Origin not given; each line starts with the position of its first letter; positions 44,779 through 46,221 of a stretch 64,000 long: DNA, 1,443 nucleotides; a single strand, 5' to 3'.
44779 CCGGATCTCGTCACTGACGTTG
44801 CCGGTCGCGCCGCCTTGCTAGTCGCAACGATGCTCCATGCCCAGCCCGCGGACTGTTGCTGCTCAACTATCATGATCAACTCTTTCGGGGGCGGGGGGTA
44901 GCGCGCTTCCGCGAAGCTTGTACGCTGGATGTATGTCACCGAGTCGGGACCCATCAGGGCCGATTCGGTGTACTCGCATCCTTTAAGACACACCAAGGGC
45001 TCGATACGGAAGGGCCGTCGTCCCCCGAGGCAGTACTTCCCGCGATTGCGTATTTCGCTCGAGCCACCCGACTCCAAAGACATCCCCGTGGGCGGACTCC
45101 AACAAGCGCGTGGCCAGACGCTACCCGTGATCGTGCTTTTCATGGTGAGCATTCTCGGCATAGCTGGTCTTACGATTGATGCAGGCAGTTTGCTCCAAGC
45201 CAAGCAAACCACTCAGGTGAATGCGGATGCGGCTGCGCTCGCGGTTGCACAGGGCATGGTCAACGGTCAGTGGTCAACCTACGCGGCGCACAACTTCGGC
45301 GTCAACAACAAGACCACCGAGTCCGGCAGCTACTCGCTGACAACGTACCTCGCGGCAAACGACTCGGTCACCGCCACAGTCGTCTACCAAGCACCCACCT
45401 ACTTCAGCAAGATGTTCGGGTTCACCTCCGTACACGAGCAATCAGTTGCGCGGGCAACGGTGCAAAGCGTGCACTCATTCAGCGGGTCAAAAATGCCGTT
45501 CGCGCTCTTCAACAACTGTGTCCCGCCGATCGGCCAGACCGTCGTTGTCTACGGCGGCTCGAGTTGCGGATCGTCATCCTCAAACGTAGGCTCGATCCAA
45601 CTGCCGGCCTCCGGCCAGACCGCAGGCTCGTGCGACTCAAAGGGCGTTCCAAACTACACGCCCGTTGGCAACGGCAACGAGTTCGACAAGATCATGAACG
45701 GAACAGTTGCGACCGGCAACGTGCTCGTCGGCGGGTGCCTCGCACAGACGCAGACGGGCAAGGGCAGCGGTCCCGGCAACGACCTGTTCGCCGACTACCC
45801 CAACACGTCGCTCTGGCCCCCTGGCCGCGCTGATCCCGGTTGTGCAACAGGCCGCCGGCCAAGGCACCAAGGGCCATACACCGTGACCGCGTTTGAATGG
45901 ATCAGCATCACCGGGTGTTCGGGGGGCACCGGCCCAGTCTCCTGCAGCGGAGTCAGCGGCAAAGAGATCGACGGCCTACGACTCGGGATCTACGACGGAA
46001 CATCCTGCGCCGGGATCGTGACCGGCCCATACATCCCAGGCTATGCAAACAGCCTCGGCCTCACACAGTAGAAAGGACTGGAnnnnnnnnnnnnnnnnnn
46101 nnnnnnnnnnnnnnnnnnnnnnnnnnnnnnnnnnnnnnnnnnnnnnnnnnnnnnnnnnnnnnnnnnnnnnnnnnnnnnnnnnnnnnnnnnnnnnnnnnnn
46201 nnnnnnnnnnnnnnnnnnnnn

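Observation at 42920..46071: Orphan Flp pilin hidden below the ORF cutoff, sandwiched between two TadG-like paralogs on a mobile-element remnant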

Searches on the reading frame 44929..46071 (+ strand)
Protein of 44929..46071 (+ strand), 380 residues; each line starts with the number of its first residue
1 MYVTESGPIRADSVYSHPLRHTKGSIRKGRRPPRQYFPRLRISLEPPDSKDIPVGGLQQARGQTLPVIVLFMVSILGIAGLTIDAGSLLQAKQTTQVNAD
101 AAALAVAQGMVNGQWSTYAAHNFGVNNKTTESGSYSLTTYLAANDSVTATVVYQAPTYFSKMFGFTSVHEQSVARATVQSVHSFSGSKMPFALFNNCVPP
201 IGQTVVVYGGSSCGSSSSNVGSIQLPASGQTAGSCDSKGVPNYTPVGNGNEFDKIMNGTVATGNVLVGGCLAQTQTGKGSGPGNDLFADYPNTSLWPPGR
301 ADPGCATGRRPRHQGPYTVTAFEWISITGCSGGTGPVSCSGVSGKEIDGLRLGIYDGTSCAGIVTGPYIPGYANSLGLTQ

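Call 3: search_protein_families(library=pfam, proteins=[window:44929-46071:+], max_evalue=1)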
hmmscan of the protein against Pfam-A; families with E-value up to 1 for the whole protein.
window:44929-46071:+ (380 aa): 1 family
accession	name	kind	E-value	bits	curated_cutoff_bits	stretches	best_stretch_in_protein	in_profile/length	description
PF13400.11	Tad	-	2.1e-07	31.6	22.3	1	62-108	1-46/47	Putative Flp pilus-assembly TadE/G-like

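Call 4: search_protein_families(library=ncbifam, proteins=[window:44929-46071:+], max_evalue=1)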
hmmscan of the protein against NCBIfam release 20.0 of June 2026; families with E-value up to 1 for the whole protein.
window:44929-46071:+ (380 aa): 1 family
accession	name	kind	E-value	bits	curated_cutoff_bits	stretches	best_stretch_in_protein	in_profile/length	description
TIGR03816.1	tadE_like_DECH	hypoth_equivalog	0.045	14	50.95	1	67-114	10-55/109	Rv3654c family TadE-like protein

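Call 43: find_homologous_proteins(query=window:44929-46071:+, max_evalue=0.001)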
Query window:44929-46071:+ (380 aa): 23 proteins with E <= 0.001 among 8000 candidates.
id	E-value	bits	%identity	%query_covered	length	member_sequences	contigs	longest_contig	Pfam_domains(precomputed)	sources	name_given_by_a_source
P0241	1.2e-253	859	100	100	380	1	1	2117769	PF13400.12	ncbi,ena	-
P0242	5.3e-174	597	85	85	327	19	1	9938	PF13400.12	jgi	-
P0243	5.7e-167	573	85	81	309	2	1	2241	PF13400.12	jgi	jgi:hypothetical protein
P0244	1.2e-102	362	58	84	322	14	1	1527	PF09977.15,PF13400.12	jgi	-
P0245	2.8e-86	308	51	87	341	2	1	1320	PF13400.12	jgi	jgi:Flp pilus assembly protein TadG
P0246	9.7e-86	306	51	84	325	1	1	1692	PF09977.15,PF13400.12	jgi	jgi:Flp pilus assembly protein TadG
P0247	1.3e-51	194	43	81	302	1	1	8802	PF09977.15,PF13400.12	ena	-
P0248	1.5e-28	118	73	21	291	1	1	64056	PF13400.12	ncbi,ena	-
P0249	9.0e-28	115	35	83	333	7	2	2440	PF09977.15,PF13400.12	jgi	jgi:Putative Flp pilus-assembly TadE/G-like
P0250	2.3e-27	114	33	82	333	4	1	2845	PF09977.15,PF13400.12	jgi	-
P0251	7.7e-24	102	37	59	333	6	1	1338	PF13400.12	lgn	-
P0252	4.0e-23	100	39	58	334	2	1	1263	PF13400.12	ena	-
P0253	6.9e-22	96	33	85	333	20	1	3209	PF13400.12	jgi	jgi:hypothetical protein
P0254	7.4e-22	96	33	85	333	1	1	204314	PF09977.15,PF13400.12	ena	-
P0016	3.0e-18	84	33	56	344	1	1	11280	PF13400.12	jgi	jgi:Flp pilus assembly protein TadG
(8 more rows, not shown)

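Call 87: find_encoding_contigs(protein=P0242, flank=10000, max_places=4)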
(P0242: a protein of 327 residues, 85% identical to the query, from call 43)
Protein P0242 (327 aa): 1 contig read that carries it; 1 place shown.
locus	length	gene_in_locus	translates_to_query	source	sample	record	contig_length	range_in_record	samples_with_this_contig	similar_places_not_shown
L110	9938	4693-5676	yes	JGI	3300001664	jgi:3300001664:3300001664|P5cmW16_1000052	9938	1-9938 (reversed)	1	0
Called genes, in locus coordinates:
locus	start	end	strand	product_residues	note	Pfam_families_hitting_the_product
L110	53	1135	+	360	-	PF13177:DNA_pol3_delta2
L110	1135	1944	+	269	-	PF04468:PSP1, PF28472:PSP1_3rd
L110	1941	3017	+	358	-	PF00596:Aldolase_II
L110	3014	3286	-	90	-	PF13417:GST_N_3, PF13409:GST_N_2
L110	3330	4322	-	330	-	PF01073:3Beta_HSD, PF01370:Epimerase, PF02719:Polysacc_synt_2 (weak), PF04321:RmlD_sub_bind, PF05368:NmrA, PF07993:NAD_binding_4, PF13460:NAD_binding_10, PF16363:GDP_Man_Dehyd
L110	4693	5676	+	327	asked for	PF13400:Tad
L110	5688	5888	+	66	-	-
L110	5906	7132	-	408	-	PF02073:Peptidase_M29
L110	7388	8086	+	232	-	-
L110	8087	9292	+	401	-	PF13416:SBP_bac_8, PF13343:SBP_bac_6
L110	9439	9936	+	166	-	?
